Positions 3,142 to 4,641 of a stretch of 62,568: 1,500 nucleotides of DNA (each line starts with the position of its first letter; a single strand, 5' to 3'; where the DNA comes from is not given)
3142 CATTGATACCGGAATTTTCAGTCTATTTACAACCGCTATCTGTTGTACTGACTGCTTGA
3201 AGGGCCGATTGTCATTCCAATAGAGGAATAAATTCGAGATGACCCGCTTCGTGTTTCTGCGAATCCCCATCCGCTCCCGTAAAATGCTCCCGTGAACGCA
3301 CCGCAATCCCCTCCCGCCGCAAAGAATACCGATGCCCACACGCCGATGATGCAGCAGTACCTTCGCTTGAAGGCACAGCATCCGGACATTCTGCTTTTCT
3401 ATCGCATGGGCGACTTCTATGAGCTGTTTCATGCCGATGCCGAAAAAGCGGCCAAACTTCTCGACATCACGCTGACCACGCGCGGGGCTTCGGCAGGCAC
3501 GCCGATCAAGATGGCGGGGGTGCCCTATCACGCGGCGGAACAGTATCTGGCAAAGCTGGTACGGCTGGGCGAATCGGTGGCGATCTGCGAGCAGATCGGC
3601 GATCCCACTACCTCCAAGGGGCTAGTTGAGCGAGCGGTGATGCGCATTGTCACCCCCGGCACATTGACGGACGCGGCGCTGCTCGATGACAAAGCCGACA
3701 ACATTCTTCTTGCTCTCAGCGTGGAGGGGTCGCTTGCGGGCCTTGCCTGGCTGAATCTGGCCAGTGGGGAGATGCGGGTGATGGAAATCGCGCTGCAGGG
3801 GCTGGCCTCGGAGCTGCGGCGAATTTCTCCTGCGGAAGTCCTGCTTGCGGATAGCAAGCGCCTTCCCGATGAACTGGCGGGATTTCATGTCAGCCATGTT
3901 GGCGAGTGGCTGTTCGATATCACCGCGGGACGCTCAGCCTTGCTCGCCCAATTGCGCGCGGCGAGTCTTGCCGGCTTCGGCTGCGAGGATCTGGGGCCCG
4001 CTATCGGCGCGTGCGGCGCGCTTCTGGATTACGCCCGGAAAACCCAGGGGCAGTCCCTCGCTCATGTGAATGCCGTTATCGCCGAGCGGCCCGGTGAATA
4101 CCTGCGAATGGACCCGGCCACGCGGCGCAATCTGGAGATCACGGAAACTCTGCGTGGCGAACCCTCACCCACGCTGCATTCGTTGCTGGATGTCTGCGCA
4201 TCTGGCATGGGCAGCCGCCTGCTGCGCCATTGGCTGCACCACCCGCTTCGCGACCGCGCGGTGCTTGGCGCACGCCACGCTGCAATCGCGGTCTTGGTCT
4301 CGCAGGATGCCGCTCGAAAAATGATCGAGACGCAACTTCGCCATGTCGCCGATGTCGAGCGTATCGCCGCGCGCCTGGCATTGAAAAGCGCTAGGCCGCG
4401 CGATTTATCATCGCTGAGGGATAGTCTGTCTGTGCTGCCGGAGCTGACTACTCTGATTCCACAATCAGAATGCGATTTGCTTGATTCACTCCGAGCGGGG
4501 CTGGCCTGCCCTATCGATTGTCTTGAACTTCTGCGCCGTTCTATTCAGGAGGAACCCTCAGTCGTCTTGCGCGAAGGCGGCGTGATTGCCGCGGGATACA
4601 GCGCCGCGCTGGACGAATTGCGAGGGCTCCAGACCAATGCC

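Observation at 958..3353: AbiE abortive-infection cassette inserted into the 5' end of mutS, leaving an orphaned mutS promoter and first 18 codons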

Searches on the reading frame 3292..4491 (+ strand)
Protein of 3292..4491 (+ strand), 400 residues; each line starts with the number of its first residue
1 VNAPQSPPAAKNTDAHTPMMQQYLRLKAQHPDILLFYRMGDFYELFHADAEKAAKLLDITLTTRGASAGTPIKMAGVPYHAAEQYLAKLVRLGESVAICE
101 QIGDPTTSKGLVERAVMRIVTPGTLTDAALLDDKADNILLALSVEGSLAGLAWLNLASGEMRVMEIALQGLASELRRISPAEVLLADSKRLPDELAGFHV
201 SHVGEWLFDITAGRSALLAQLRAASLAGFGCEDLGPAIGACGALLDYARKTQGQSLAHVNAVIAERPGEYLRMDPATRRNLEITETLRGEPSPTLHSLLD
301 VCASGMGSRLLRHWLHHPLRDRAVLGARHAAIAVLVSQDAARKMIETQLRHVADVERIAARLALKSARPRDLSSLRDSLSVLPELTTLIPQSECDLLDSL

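Call 6: find_related_loci(query=window:3292-4491:+, collection=genome_contigs, flank=10000)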
Query window:3292-4491:+ (400 aa) in genome_contigs; peptide patterns used: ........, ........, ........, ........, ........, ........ (x = any residue, [..] = any of these).
599 stretches matched a pattern (row limit reached: there are more); 578 encode a relative of the query (tblastn E <= 1e-3); the best 80 are kept; 80 distinct loci.
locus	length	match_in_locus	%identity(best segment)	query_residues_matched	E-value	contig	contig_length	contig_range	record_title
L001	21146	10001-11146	70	8-392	1e-174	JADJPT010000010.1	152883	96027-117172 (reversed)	MAG: Betaproteobacteria bacterium isolate Fred_18-Q3-R57-64_BATAC.609 tig00018077-10-1529250, whole genome shotgun seque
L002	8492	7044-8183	67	4-390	2e-168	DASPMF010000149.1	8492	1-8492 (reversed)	MAG TPA_asm: Burkholderiales bacterium isolate SMAG_U12085 k141_152474, whole genome shotgun sequence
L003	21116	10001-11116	68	12-392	3e-167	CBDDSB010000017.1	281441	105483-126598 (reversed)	uncultured bacterium isolate s10a_84 genome assembly, contig: k141_2209413, whole genome shotgun sequence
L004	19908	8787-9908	70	3-378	3e-167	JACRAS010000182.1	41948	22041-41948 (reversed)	MAG: Betaproteobacteria bacterium isolate NC_groundwater_1600_Pr3_B-0.1um_63_13 SR-2_scaffold_141_2816308, whole genome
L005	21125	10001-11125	65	1-391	3e-166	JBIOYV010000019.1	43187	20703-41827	MAG: Burkholderiales bacterium isolate MAG021 k127_1469072, whole genome shotgun sequence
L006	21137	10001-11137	69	2-380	6e-164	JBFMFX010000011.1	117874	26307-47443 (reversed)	MAG: Pseudomonadota bacterium isolate MAG282 MAG282_11, whole genome shotgun sequence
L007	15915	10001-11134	70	16-400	4e-163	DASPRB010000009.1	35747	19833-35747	MAG TPA_asm: Burkholderiales bacterium isolate SMAG_U12214 k141_120299, whole genome shotgun sequence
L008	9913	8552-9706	65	4-389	3e-154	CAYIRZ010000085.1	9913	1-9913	MAG TPA_asm: uncultured Streptomycetaceae bacterium isolate ERP119705_co25_656 genome assembly, contig: NODE_6273_length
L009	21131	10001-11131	63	15-384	3e-152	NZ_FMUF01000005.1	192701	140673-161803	Nitrosospira sp. Nsp1, whole genome shotgun sequence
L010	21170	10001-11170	61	14-400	9e-152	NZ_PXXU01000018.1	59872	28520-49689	Nitrosomonas supralitoralis strain APG5 18, whole genome shotgun sequence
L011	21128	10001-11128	61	4-385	7e-150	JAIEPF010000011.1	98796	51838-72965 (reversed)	MAG: Burkholderiales bacterium isolate co.spades.DASTOOL.1kb_167 c_000000444482, whole genome shotgun sequence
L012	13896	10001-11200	62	5-400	7e-148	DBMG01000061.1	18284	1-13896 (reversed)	MAG TPA_asm: Candidatus Accumulibacter sp. UBA704 UBA704_contig_2426, whole genome shotgun sequence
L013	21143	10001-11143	61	16-389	5e-147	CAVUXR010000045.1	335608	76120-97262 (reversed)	MAG: uncultured beta proteobacterium isolate MFD07841.bin.2.41 genome assembly, contig: contig_9743, whole genome shotgu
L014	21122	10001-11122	65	12-385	2e-146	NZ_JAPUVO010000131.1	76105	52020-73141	MAG: Propionivibrio sp. isolate MAG Bin178 bin178_k141_309, whole genome shotgun sequence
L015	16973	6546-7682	60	16-391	1e-146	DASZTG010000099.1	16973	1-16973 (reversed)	MAG TPA_asm: Burkholderiales bacterium isolate SMAG_U6070 k141_884296, whole genome shotgun sequence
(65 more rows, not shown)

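Call 76: search_protein_families(library=pfam, proteins=[L005:5637-6023:-, L005:6213-7559:-, L005:7552-8256:-, L005:8240-8929:-, L005:8943-9431:-, L005:9441-9896:-], max_evalue=0.001)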
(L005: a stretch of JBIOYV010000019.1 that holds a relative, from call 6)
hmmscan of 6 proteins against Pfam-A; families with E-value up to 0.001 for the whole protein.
L005:5637-6023:- (128 aa): 2 families
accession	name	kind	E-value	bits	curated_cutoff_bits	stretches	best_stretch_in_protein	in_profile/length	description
PF01597.25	GCV_H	-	2.4e-42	144.1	22.2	1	7-124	1-118/122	Glycine cleavage H-protein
PF00364.28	Biotin_lipoyl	-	0.00015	21.9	22.1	1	47-79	23-55/73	Biotin-requiring enzyme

L005:6213-7559:- (448 aa): 4 families
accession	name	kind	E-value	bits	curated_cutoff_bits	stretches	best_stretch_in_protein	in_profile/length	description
PF02518.31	HATPase_c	-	1.6e-21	77.3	26.4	1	339-444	3-108/111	Histidine kinase-, DNA gyrase B-, and HSP90-like ATPase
PF08521.16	2CSK_N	-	3.7e-15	56.7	23.2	1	22-150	2-139/140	Two-component sensor kinase N-terminal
PF00512.31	HisKA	-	5.6e-14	52.4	26.9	1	230-291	3-64/66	His Kinase A (phospho-acceptor) domain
PF13581.12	HATPase_c_2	-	3.1e-05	24.4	27.4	1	350-432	40-120/127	Histidine kinase-like ATPase domain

L005:7552-8256:- (234 aa): 2 families
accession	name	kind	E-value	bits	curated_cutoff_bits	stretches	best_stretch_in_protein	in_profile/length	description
PF00072.30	Response_reg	-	9.6e-25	87.3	30.2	1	15-124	1-110/111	Response regulator receiver domain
PF00486.34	Trans_reg_C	-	3.8e-23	81.8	26.2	1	157-227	1-76/77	Transcriptional regulatory protein, C terminal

L005:8240-8929:- (229 aa): 1 family
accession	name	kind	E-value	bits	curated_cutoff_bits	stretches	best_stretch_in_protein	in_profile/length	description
PF01292.26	Ni_hydr_CYTB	-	7.3e-26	91.5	30.1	1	9-170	1-179/179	Prokaryotic cytochrome b561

L005:8943-9431:- (162 aa): 2 families
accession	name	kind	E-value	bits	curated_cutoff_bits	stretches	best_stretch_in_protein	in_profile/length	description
PF09626.15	DHC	-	9.3e-39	133.5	22.2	1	43-153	1-116/116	Dihaem cytochrome c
PF22113.1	Mtrc-MtrF_II-IV_dom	-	0.00047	20.2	30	0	131-150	74-93/176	Outer membrane cytochrome MtrC/MtrF-like, domains II/IV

L005:9441-9896:- (151 aa): 1 family
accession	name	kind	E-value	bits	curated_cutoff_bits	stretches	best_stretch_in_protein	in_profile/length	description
PF09086.16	DUF1924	-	2.9e-38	130.6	22.5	1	57-147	2-96/96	Domain of unknown function (DUF1924)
